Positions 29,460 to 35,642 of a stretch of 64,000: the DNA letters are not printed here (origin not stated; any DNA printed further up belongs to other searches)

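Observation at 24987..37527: Surface-protein island led by a membrane-tethered FlaH/KaiC-like protein with a dead P-loop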

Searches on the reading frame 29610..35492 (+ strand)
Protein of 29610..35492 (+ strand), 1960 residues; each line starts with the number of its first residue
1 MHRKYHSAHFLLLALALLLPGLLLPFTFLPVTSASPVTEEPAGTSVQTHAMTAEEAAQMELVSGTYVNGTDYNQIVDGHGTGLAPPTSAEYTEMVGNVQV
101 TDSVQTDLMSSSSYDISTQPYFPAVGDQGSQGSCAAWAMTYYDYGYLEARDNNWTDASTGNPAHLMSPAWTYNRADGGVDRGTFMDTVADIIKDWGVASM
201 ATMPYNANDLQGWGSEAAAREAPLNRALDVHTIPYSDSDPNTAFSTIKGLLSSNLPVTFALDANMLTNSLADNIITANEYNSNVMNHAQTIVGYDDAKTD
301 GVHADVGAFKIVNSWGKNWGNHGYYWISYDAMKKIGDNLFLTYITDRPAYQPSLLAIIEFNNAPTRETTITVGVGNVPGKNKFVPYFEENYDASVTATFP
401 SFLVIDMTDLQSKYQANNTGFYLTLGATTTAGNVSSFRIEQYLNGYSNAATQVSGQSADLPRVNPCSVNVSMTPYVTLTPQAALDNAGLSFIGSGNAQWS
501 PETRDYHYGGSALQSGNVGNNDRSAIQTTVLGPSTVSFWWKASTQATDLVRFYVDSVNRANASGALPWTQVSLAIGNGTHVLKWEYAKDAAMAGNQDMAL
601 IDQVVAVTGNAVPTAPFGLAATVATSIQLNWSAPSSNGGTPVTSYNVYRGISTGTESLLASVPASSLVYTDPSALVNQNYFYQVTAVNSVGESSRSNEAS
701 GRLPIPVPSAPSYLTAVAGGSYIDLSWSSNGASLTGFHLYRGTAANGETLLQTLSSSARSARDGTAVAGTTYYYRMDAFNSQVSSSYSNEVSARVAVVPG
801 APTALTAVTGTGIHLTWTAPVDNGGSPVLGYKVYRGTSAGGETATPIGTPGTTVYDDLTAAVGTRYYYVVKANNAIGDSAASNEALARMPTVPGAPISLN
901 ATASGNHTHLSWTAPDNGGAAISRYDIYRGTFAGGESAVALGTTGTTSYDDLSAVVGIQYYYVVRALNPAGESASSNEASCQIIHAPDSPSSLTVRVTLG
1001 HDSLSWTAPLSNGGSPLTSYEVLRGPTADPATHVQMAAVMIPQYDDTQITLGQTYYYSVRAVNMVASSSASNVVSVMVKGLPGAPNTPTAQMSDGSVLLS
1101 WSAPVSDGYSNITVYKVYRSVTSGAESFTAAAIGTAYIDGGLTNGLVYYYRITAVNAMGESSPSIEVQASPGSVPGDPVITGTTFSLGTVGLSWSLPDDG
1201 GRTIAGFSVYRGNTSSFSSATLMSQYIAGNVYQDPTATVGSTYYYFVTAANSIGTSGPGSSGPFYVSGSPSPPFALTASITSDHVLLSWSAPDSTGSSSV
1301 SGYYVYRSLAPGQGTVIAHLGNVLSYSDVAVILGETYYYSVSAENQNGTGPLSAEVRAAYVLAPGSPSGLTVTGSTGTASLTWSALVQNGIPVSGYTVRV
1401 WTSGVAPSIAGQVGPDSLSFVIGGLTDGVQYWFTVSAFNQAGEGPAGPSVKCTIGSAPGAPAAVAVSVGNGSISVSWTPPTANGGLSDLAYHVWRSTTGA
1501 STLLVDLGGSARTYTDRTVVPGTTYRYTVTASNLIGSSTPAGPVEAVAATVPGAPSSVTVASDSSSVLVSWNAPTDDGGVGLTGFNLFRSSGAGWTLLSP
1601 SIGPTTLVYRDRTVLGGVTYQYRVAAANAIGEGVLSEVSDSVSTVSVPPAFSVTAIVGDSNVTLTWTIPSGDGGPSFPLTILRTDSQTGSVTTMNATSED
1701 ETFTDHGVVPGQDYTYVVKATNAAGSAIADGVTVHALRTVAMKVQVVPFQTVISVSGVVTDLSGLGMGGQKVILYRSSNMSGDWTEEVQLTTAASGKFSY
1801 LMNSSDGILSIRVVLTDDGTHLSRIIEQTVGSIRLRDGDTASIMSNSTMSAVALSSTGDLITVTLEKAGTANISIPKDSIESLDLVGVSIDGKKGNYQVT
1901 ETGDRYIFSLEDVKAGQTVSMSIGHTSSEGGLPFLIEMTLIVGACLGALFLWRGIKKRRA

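Call 7: search_protein_families(library=pfam, proteins=[window:29610-35492:+], max_evalue=0.01)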
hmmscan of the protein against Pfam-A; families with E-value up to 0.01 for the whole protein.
window:29610-35492:+ (1960 aa): 6 families
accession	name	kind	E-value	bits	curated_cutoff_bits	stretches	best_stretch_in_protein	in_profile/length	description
PF00041.27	fn3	-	6.1e-69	228.7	25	9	1366-1451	2-82/84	Fibronectin type III domain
PF00112.29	Peptidase_C1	-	7.3e-14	52.8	20.7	1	113-332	4-207/220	Papain family cysteine protease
PF24489.1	Ig_J_second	-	6.1e-10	39.5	27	0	1045-1069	61-85/105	Tip attachment protein J second Ig-like domain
PF25059.1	FN3_DSCAM-DSCAML_C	-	1.6e-08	35.2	39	0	1379-1444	6-71/89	DSCAM/DSCAML C-terminal Fn3-like domain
PF03051.21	Peptidase_C1_2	-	3.8e-05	23.1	22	1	279-333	353-403/438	Peptidase C1-like family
PF25523.1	Ig_RIMBP2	-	0.0089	16.5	27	0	1458-1483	3-30/105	RIMBP2-like, immunoglobulin-like domain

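Call 8: search_protein_families(library=ncbifam, proteins=[window:29610-35492:+], max_evalue=0.01)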
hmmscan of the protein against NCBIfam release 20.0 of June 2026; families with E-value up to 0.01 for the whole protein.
window:29610-35492:+ (1960 aa): 3 families
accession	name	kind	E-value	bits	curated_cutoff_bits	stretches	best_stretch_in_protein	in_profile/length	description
NF041611.1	exoglucan_CbhB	equivalog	6.1e-50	170.2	1950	9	799-977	706-879/997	exoglucanase CbhB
NF041898.1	pec_ly_PelI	equivalog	2.4e-10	40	620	1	725-800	37-114/349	pectate lyase PelI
TIGR03000.1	plancto_dom_1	domain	0.0077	16.1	43.1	0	1508-1531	25-48/75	TIGR03000 domain-containing protein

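Call 72: search_protein_families(library=padloc, proteins=[window:29610-35492:+], max_evalue=0.001)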
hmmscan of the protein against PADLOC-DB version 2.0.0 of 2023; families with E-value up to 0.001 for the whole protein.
window:29610-35492:+ (1960 aa): 0 families
